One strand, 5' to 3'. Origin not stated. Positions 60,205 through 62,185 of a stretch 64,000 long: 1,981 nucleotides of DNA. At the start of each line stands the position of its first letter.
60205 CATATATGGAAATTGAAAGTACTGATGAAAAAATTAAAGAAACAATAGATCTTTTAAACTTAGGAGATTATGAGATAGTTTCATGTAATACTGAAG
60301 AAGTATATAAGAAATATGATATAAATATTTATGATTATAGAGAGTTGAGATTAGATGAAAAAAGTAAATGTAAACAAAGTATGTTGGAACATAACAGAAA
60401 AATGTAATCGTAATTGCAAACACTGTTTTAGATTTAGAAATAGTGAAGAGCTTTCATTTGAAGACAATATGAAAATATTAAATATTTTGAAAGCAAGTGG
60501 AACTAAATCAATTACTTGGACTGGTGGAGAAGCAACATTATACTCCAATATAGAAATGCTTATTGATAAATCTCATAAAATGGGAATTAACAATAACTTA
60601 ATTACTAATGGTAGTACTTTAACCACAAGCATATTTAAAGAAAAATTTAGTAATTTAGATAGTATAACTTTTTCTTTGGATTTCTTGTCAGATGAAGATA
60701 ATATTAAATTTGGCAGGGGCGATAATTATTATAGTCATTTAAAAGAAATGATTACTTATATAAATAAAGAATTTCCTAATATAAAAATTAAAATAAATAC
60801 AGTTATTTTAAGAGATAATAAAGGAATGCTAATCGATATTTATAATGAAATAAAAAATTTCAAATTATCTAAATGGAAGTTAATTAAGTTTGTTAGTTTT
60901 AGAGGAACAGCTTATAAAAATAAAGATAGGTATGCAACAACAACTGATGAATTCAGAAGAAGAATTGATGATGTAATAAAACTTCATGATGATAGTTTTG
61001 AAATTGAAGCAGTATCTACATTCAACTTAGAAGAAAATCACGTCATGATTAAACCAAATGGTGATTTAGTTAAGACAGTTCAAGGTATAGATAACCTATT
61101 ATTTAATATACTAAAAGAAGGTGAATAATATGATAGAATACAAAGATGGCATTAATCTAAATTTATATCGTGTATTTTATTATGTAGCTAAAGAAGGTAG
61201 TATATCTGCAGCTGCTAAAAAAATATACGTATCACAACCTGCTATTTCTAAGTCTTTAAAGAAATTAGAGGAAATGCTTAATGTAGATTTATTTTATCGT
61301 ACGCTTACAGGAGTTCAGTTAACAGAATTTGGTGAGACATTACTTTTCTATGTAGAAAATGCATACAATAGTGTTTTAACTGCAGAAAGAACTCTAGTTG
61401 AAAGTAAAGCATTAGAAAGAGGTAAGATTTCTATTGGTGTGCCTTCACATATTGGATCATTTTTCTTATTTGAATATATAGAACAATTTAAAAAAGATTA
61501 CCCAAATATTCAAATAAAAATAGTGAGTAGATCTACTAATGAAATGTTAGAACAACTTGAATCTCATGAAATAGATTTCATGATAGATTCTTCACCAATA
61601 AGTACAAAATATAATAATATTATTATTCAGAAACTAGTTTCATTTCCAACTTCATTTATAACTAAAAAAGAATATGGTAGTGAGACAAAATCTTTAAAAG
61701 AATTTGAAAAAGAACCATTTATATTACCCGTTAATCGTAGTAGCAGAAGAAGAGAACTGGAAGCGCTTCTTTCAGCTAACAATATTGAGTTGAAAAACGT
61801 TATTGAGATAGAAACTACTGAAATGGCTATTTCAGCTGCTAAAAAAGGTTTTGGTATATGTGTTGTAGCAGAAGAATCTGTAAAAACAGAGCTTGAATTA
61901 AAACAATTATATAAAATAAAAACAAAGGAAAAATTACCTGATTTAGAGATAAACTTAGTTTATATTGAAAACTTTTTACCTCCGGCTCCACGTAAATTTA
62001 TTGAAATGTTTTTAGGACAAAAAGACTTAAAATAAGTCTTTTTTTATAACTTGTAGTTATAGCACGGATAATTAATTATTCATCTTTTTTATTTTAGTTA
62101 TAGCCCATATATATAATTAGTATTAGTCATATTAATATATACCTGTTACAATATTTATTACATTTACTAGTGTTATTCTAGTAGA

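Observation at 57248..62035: Candidate nucleotide-modifying (possibly antiviral) module: WYL regulator - SIS-like - Ham1/ITPase-like, then CYTH - short viperin-like radical SAM - LysR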

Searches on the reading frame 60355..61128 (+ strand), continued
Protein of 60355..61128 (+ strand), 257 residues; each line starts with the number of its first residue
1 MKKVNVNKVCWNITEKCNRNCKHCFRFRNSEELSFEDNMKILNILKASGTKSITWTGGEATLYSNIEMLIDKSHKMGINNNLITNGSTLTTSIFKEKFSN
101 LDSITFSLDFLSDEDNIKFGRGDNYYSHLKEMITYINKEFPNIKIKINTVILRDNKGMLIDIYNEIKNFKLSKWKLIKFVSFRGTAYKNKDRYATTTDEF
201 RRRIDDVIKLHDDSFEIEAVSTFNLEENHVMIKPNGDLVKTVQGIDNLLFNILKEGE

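Call 79: get_annotated_region(hit=H8, flank=4000)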
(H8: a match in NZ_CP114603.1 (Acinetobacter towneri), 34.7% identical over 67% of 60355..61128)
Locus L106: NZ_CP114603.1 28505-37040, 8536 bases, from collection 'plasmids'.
description: Acinetobacter towneri strain TT1-3_T plasmid pTT1-3-2, complete sequence
organism: Acinetobacter towneri (NCBI taxid 202956)
taxonomy: Bacteria; Pseudomonadota; Gammaproteobacteria; Moraxellales; Moraxellaceae; Acinetobacter; Acinetobacter towneri
host: -; source: chicken,carcass; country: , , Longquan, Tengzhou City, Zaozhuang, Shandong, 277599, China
typing (MOB-suite, as given by PLSDB): mobilizable; relaxase MOBP
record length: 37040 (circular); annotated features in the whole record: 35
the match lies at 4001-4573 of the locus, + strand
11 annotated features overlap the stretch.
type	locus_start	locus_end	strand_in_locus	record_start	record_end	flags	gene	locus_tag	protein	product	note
CDS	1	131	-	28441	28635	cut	-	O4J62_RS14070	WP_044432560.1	hypothetical protein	-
CDS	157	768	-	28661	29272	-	-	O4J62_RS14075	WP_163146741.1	recombinase family protein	GO:0006310 - DNA recombination [Evidence IEA]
CDS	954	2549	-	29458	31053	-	-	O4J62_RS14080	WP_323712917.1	hypothetical protein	-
CDS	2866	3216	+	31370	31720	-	-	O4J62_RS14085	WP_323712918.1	hypothetical protein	-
CDS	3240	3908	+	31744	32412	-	-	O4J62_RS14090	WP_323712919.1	lecithin retinol acyltransferase family protein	-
CDS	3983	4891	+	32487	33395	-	-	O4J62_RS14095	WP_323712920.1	viperin family antiviral radical SAM protein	-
CDS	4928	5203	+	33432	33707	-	-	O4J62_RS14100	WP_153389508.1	hypothetical protein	-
CDS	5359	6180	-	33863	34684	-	-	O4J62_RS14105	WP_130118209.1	hypothetical protein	-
CDS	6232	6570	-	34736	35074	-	-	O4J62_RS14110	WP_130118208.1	hypothetical protein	-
CDS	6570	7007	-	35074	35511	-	-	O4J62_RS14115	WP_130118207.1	hypothetical protein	-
CDS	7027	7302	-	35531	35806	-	-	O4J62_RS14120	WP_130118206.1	DUF4258 domain-containing protein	-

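Call 86: search_protein_families(library=padloc, proteins=[L103:3989-4825:+, L104:4001-4834:+, L105:4001-4855:+, L106:3983-4891:+], max_evalue=1e-10)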
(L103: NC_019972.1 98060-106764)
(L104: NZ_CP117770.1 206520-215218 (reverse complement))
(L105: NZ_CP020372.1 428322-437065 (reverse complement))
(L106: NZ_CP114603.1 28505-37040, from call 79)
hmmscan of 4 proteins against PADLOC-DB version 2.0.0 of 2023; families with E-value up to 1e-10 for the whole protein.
L103:3989-4825:+ (278 aa): 3 families
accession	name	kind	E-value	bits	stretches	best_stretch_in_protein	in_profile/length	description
PDLC02903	pVip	-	1.3e-78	262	1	8-270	1-256/257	Viperins not associated with kinases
PDLC02904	pVip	-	1.1e-77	259.1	1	8-270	4-261/262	Viperins associated with kinases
PDLC02905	pVip-kinase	-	6.1e-52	175.4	1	6-272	181-456/474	Viperin-kinase fusion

L104:4001-4834:+ (277 aa): 3 families
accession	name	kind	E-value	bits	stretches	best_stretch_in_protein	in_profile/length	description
PDLC02904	pVip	-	2.1e-97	323.7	1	3-271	2-262/262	Viperins associated with kinases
PDLC02903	pVip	-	6.6e-86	285.9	1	5-270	1-256/257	Viperins not associated with kinases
PDLC02905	pVip-kinase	-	7.2e-75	251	1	5-277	183-461/474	Viperin-kinase fusion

L105:4001-4855:+ (284 aa): 3 families
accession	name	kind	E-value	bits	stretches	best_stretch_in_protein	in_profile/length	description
PDLC02905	pVip-kinase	-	1e-87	293.4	1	2-284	180-460/474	Viperin-kinase fusion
PDLC02903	pVip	-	1.6e-82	274.8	1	6-278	2-256/257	Viperins not associated with kinases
PDLC02904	pVip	-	7e-76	253.2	1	6-279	5-262/262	Viperins associated with kinases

L106:3983-4891:+ (302 aa): 3 families
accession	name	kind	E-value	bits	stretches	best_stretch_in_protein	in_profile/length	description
PDLC02903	pVip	-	1.1e-90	301.6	1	4-283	1-256/257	Viperins not associated with kinases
PDLC02904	pVip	-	4.2e-82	273.6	1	2-283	2-261/262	Viperins associated with kinases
PDLC02905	pVip-kinase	-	3.8e-47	159.6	1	5-286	184-457/474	Viperin-kinase fusion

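Call 87: search_protein_families(library=ncbifam, proteins=[L103:3989-4825:+, L104:4001-4834:+, L105:4001-4855:+, L106:3983-4891:+], max_evalue=1e-25)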
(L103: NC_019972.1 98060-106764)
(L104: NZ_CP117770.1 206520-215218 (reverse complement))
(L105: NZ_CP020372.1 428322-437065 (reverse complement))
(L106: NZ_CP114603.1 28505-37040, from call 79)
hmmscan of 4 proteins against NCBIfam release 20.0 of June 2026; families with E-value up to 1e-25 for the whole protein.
L103:3989-4825:+ (278 aa): 2 families
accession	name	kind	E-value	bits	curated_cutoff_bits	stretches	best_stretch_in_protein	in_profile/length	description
NF038283.1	viperin_w_prok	equivalog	1.4e-80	270.5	180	1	8-271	3-280/281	viperin family antiviral radical SAM protein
TIGR04278.1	viperin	exception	9e-43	146.6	450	1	7-232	59-291/347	antiviral radical SAM protein viperin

L104:4001-4834:+ (277 aa): 2 families
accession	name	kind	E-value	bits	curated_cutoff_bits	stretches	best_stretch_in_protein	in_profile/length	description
NF038283.1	viperin_w_prok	equivalog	4.3e-90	301.7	180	1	4-271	2-280/281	viperin family antiviral radical SAM protein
TIGR04278.1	viperin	exception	8.5e-58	196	450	1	2-276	57-338/347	antiviral radical SAM protein viperin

L105:4001-4855:+ (284 aa): 2 families
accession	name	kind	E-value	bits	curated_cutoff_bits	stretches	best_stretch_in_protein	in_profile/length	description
NF038283.1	viperin_w_prok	equivalog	4.6e-86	288.5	180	1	5-279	3-280/281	viperin family antiviral radical SAM protein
TIGR04278.1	viperin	exception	1.8e-47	162.1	450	1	5-284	60-338/347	antiviral radical SAM protein viperin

L106:3983-4891:+ (302 aa): 1 family
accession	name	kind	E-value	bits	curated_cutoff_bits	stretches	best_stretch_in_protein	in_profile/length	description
NF038283.1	viperin_w_prok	equivalog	1.5e-95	319.6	180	1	3-284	2-280/281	viperin family antiviral radical SAM protein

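Call 101: search_protein_families(library=phrogs, proteins=[window:60355-61128:+], max_evalue=0.001)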
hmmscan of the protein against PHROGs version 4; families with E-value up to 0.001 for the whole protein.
window:60355-61128:+ (257 aa): 4 families
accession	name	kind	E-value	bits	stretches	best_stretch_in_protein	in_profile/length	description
phrog_1802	-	other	8e-14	52.4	1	9-207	46-265/556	radical SAM domain-containing protein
phrog_13987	-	other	2.8e-06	27.8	1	8-107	16-122/274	radical SAM domain-containing protein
phrog_16999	-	other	0.00012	22.8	1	10-148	14-148/288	Fe-S oxidoreductase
phrog_21308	-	other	0.00012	21.3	1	12-177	418-594/735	radical SAM domain-containing protein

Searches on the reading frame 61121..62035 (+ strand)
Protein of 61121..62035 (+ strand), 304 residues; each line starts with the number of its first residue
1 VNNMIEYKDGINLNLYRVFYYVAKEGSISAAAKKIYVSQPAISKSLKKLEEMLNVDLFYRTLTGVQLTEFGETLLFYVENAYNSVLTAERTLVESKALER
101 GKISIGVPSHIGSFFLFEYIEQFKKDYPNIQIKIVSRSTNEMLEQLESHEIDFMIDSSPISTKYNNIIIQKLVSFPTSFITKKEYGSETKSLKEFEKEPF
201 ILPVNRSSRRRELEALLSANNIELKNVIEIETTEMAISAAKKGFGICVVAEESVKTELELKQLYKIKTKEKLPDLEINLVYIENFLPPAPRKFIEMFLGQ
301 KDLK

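Call 3: search_protein_families(library=pfam, proteins=[window:61121-62035:+], max_evalue=0.01)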
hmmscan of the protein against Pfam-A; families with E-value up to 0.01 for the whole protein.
window:61121-62035:+ (304 aa): 4 families
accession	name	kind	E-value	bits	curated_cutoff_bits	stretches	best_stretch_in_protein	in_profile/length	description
PF03466.25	LysR_substrate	-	5.2e-33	114.6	28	1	98-298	3-205/209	LysR substrate binding domain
PF00126.33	HTH_1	-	2.9e-20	72.4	26.6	1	13-72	1-60/60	Bacterial regulatory helix-turn-helix protein, lysR family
PF13556.12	HTH_30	-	4.7e-05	23.5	27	1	21-57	8-44/59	PucR C-terminal helix-turn-helix domain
PF12849.12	PBP_like_2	-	0.00016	22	27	1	97-163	6-71/267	PBP superfamily domain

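Call 4: search_protein_families(library=ncbifam, proteins=[window:61121-62035:+], max_evalue=0.01)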
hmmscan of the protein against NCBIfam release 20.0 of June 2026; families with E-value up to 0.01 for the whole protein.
window:61121-62035:+ (304 aa): 61 families (the best 25 are shown)
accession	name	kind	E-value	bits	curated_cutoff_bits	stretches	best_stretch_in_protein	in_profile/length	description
NF040786.1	LysR_Sec_metab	equivalog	1.2e-41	142.7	250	1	11-296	1-293/298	selenium metabolism-associated LysR family transcriptional regulator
TIGR03339.1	phn_lysR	subfamily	3.2e-41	141.5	341.1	1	17-269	3-253/279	aminoethylphosphonate catabolism associated LysR family transcriptional regulator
NF007307.0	PRK09791.1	equivalog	2.2e-35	122.2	336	1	11-280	5-275/302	LysR family transcriptional regulator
NF008416.0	PRK11242.1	equivalog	2.3e-31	109.3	277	1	18-298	8-288/300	transcriptional regulator CynR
NF047520.1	trans_act_CidR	equivalog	9.5e-31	107.1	415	1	18-295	8-286/292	cidABC operon transcriptional activator CidR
NF007667.0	PRK10341.1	equivalog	3.9e-30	104.9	308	1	18-286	14-282/312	transcriptional regulator TdcA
NF053705.1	TransRegGltCGpos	equivalog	3.5e-28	98.7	350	1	17-259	7-251/300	glutamate biosynthesis transcriptional regulator GltC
TIGR02424.1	TF_pcaQ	equivalog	7.5e-28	97.3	303.8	1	17-271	9-267/300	pca operon transcription factor PcaQ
NF008352.0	PRK11139.1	subfamily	1.4e-25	90.1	288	1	13-263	8-253/305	transcriptional regulator GcvA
NF008722.0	PRK11716.1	equivalog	1.7e-25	89.6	246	1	13-277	3-269/293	HTH-type transcriptional activator IlvY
NF045775.1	acetoin_reg_AlsR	exception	1.9e-25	90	430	1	15-296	5-287/290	acetoin biosynthesis transcriptional regulator AlsR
NF045990.1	TransRegCbbRRhodb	equivalog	6.2e-25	87.9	450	1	9-269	4-267/304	LysR family regulator CbbR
NF040889.1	trans_reg_YeiE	equivalog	6.2e-23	81.5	480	1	12-279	4-265/288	DNA-binding transcriptional regulator YeiE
NF047711.1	PutUtilRegPtrR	equivalog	6.5e-23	81.2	400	1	13-285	3-270/283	putrescine utilization regulator PtrR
NF007439.0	PRK09986.1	equivalog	3.8e-22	79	290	1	10-297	6-294/296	LysR family transcriptional regulator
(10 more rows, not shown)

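Call 5: search_protein_families(library=padloc, proteins=[window:61121-62035:+], max_evalue=0.01)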
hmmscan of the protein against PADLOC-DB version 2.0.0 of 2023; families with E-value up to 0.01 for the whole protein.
window:61121-62035:+ (304 aa): 1 family
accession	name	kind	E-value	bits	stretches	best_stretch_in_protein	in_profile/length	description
PDLC01879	CARF3--CARF_TM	-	0.0044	14.7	0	14-79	157-221/222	-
